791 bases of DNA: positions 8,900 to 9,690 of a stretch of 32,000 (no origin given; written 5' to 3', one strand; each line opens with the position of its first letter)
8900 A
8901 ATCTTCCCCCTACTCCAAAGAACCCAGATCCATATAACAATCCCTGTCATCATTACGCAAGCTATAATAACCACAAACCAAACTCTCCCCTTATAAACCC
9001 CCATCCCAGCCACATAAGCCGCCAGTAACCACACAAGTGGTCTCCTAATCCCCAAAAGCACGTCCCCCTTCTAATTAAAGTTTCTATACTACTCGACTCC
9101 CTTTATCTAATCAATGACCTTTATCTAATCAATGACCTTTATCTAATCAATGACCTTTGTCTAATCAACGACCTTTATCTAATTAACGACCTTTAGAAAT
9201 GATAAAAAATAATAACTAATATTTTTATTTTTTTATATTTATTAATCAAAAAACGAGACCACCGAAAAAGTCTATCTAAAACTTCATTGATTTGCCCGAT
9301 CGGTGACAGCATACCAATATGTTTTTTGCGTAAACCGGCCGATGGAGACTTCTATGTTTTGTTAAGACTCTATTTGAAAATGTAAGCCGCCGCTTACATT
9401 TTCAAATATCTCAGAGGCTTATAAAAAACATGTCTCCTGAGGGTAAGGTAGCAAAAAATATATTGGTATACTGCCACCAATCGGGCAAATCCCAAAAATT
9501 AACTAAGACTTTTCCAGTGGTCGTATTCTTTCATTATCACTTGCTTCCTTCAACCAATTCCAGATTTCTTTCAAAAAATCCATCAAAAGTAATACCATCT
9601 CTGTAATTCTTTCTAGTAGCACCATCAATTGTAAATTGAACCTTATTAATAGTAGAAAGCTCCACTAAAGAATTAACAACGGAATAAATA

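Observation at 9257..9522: B1: a 266-bp foldback between the GerMN lipoprotein gene and comEC that shares terminal words with family A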

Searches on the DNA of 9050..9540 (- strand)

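Call 35: search_rna_families(source=window, start=9050, end=9540, threshold=evalue, max_evalue=10)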
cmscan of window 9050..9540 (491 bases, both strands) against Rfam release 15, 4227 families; matches with E-value up to 10: 12.
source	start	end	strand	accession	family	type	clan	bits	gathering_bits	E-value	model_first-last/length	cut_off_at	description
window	9292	9487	-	RF04174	MIR4208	Gene; miRNA;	-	26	140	0.087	1-191/191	no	MIR4208 microRNA precursor family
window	9302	9478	+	RF04120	MIR5998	Gene; miRNA;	-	24.5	180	0.0039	1-173/173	no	MIR5998 microRNA precursor family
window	9130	9338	-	RF03532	SQ2397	Cis-reg;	-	23.1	100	0.067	1-243/243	no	Cis-regulator of HTH transcription factor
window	9353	9431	+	RF04172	MIR8675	Gene; miRNA;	-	19.1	90.8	0.67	1-95/95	no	MIR8675 microRNA precursor family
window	9371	9408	+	RF03802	MIR5649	Gene; miRNA;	-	18.4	100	0.68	1-101/101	no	MIR5649 microRNA precursor family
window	9293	9488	+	RF04174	MIR4208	Gene; miRNA;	-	18.4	140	3.4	1-191/191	no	MIR4208 microRNA precursor family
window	9317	9390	+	RF01623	ceN23-1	Gene; sRNA;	-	16.8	40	2.5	1-100/100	no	Caenorhabditis sRNA ceN23-1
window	9368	9414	+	RF00668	mir-302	Gene; miRNA;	CL00096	16.5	55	2.9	1-68/68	no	mir-302 microRNA precursor family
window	9306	9474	-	RF04120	MIR5998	Gene; miRNA;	-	16.2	180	0.56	1-173/173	no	MIR5998 microRNA precursor family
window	9343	9374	-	RF00999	mir-924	Gene; miRNA;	-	15.7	70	2.4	1-51/51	no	mir-924 microRNA precursor family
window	9373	9406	+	RF04207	MIR5048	Gene; miRNA;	-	14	160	0.53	1-356/356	no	MIR5048 microRNA precursor family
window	9225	9271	-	RF02060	STnc410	Gene; sRNA;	-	13.1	50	2.5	1-158/158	no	Enterobacterial sRNA STnc410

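Call 57: build_rna_model(alignment_id=A4, structure=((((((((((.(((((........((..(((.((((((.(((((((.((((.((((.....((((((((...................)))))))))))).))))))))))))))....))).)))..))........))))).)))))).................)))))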
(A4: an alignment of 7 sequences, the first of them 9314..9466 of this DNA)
Model R1 built from alignment A4 (7 sequences, 171 columns); structure: as given.
model positions 152; base pairs 49; branch points 0; effective number of sequences 2.17; information 0.59 bits per position. Calibrated on 0.2 Mb of random sequence (short: E-values are rough).
structure used (alignment columns):
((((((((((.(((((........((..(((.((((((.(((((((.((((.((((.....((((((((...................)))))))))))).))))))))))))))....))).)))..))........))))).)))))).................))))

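Call 58: search_with_rna_model(model_id=R1, sources=[window, L001, L002, L003, L004, L126, L127, L130, L131, L135, L136], max_evalue=1, make_alignment=true, show_alignments=3)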
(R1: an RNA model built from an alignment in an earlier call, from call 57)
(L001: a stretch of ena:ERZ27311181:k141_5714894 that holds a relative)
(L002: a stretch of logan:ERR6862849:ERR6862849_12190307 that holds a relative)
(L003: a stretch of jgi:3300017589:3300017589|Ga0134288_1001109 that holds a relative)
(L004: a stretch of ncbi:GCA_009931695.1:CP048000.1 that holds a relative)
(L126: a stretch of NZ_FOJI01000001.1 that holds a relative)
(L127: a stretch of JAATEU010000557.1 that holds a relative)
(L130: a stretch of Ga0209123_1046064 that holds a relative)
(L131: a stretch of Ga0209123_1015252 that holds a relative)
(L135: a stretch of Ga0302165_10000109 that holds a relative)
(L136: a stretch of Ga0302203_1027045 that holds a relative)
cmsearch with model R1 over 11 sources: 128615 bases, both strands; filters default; matches with E-value up to 1: 11.
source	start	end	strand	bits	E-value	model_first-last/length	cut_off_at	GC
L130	1699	1849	-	166.7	6.1e-37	1-152/152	no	0.38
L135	11485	11635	-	166.6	6.5e-37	1-152/152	no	0.38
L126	2420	2570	+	164.1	2.4e-36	1-152/152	no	0.4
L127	2467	2614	-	120.4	7.3e-26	1-152/152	no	0.43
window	9314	9466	-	119.6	1.1e-25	1-152/152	no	0.37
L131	2062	2175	+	98.8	1.1e-20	1-152/152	no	0.38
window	14311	14445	-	75.7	3.5e-15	1-152/152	no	0.39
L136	1228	1301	+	58.1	5.7e-11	1-74/152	3'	0.39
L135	11485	11635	+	25.8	0.0031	1-152/152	no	0.38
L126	2420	2570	-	24.1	0.0077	1-152/152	no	0.4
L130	1699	1849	+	21.8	0.027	1-152/152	no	0.38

Alignment A5: 11 matches aligned to the model, 185 columns, each read 5' to 3' on its own strand. Consensus structure (alignment columns), stored with it:
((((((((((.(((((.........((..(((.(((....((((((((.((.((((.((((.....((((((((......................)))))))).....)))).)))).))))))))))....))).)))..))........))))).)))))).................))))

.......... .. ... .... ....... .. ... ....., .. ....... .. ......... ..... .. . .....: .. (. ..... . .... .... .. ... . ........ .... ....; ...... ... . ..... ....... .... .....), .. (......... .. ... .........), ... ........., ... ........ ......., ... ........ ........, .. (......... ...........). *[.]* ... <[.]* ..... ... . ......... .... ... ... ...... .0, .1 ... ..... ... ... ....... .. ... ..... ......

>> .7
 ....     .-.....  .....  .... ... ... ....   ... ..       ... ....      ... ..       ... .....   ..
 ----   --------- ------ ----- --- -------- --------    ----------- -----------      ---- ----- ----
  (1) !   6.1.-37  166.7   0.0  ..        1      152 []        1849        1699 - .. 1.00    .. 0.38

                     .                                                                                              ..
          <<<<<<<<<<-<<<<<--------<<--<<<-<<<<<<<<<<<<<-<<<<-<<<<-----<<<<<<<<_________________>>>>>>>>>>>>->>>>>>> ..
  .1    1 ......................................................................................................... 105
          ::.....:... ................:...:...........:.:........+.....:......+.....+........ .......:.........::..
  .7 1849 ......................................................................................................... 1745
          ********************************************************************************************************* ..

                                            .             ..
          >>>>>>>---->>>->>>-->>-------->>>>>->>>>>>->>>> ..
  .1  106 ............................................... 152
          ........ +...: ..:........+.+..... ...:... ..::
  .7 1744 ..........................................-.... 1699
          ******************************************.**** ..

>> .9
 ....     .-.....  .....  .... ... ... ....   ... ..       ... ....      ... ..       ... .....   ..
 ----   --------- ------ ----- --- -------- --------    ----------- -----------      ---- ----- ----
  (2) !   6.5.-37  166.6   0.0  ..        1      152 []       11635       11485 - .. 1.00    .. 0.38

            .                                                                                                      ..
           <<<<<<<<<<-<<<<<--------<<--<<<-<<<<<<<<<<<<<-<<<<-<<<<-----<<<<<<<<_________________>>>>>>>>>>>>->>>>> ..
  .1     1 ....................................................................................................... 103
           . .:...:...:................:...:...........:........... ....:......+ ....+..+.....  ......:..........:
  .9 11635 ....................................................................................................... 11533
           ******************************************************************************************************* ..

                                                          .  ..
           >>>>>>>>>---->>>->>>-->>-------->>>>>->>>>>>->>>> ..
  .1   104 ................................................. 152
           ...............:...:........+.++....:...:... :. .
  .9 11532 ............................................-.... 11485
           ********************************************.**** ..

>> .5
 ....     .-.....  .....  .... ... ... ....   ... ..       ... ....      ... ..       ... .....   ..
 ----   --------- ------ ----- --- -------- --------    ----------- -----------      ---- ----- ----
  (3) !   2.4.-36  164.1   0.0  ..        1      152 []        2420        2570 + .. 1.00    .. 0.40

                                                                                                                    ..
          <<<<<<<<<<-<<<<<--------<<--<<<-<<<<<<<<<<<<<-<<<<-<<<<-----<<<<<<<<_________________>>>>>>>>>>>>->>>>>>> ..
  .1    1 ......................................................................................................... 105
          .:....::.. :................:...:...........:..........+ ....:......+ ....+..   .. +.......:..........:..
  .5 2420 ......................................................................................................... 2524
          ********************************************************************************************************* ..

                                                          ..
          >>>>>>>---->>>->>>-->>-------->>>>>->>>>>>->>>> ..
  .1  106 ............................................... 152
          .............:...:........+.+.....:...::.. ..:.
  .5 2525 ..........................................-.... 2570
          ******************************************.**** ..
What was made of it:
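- On Family B (defined here): R1 gives 119.6 bits (call 58).
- On Family A: R1 does not hit A (call 58).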

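Call 59: search_with_rna_model(model_id=R1, sources=[window, L126, L127, L130, L131, L135], max_evalue=1e-8, make_alignment=true)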
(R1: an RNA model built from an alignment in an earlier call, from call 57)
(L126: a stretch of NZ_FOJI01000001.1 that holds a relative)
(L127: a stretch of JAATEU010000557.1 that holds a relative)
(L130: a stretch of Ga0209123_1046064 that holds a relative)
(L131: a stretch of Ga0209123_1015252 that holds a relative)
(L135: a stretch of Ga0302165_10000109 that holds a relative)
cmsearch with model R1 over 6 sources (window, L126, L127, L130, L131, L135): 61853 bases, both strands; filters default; matches with E-value up to 1e-8: 7.
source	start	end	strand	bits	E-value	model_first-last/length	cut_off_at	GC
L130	1699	1849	-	166.7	2.9e-37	1-152/152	no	0.38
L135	11485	11635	-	166.6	3.1e-37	1-152/152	no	0.38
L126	2420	2570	+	164.1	1.2e-36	1-152/152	no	0.4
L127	2467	2614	-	120.4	3.5e-26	1-152/152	no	0.43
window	9314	9466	-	119.6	5.3e-26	1-152/152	no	0.37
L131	2062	2175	+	98.8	5.2e-21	1-152/152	no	0.38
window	14311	14445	-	75.7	1.7e-15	1-152/152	no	0.39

Alignment A6: 7 matches aligned to the model, 174 columns, each read 5' to 3' on its own strand. Consensus structure (alignment columns), stored with it:
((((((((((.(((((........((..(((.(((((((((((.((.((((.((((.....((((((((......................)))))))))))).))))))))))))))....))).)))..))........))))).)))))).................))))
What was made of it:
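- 9312..9469 (-): Conserved family-B core of B1. Covariance model R1: 9314-9466, 119.6 bits (calls 58, 59).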

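Call 70: search_dna_similar(query=window:9257-9522:-, collection=plasmids, mode=distant, max_evalue=0.01, max_rows=10)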
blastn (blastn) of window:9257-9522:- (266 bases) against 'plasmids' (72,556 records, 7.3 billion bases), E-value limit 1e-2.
No match.

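Call 83: search_with_rna_model(model_id=R1, sources=[L137, L139, L141, L143, L142, L144], max_evalue=1)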
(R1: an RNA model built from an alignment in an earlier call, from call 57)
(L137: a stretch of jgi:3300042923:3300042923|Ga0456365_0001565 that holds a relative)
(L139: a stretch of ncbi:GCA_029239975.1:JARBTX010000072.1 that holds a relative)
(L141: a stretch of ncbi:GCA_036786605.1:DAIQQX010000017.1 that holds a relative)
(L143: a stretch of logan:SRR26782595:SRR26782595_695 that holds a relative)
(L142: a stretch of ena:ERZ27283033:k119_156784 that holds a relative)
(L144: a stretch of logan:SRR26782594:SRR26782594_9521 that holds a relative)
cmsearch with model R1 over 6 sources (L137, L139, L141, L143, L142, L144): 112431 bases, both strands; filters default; matches with E-value up to 1: 1.
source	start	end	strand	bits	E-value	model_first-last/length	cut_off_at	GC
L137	9706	9859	+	66.5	4.9e-13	1-152/152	no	0.42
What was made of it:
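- Strand asymmetry: the covariance model scores sense copies at 66-167 bits and antisense at about 25 bits (calls 58, 83).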

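Call 102: search_with_rna_model(model_id=R1, sources=[L145, L146, L147, L137, window, L126, L127, L130, L131, L135], max_evalue=0.000001, make_alignment=true)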
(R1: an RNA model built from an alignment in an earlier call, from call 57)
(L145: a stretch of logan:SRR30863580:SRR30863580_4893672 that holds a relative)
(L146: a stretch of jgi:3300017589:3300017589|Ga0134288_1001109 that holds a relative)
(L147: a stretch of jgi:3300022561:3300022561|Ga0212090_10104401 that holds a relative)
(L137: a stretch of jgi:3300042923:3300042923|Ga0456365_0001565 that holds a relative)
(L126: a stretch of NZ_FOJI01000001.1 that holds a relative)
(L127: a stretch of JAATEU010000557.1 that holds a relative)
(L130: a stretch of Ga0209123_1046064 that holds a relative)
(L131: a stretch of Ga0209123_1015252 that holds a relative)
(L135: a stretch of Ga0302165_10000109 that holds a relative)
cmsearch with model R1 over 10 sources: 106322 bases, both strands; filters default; matches with E-value up to 0.000001: 8.
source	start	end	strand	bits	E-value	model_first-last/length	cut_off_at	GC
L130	1699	1849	-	166.7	5.1e-37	1-152/152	no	0.38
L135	11485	11635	-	166.6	5.3e-37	1-152/152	no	0.38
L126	2420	2570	+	164.1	2e-36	1-152/152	no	0.4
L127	2467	2614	-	120.4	6e-26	1-152/152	no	0.43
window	9314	9466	-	119.6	9.2e-26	1-152/152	no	0.37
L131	2062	2175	+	98.8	8.9e-21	1-152/152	no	0.38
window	14311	14445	-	75.7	2.9e-15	1-152/152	no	0.39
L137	9706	9859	+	66.5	4.6e-13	1-152/152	no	0.42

Alignment A8: 8 matches aligned to the model, 175 columns, each read 5' to 3' on its own strand. Consensus structure (alignment columns), stored with it:
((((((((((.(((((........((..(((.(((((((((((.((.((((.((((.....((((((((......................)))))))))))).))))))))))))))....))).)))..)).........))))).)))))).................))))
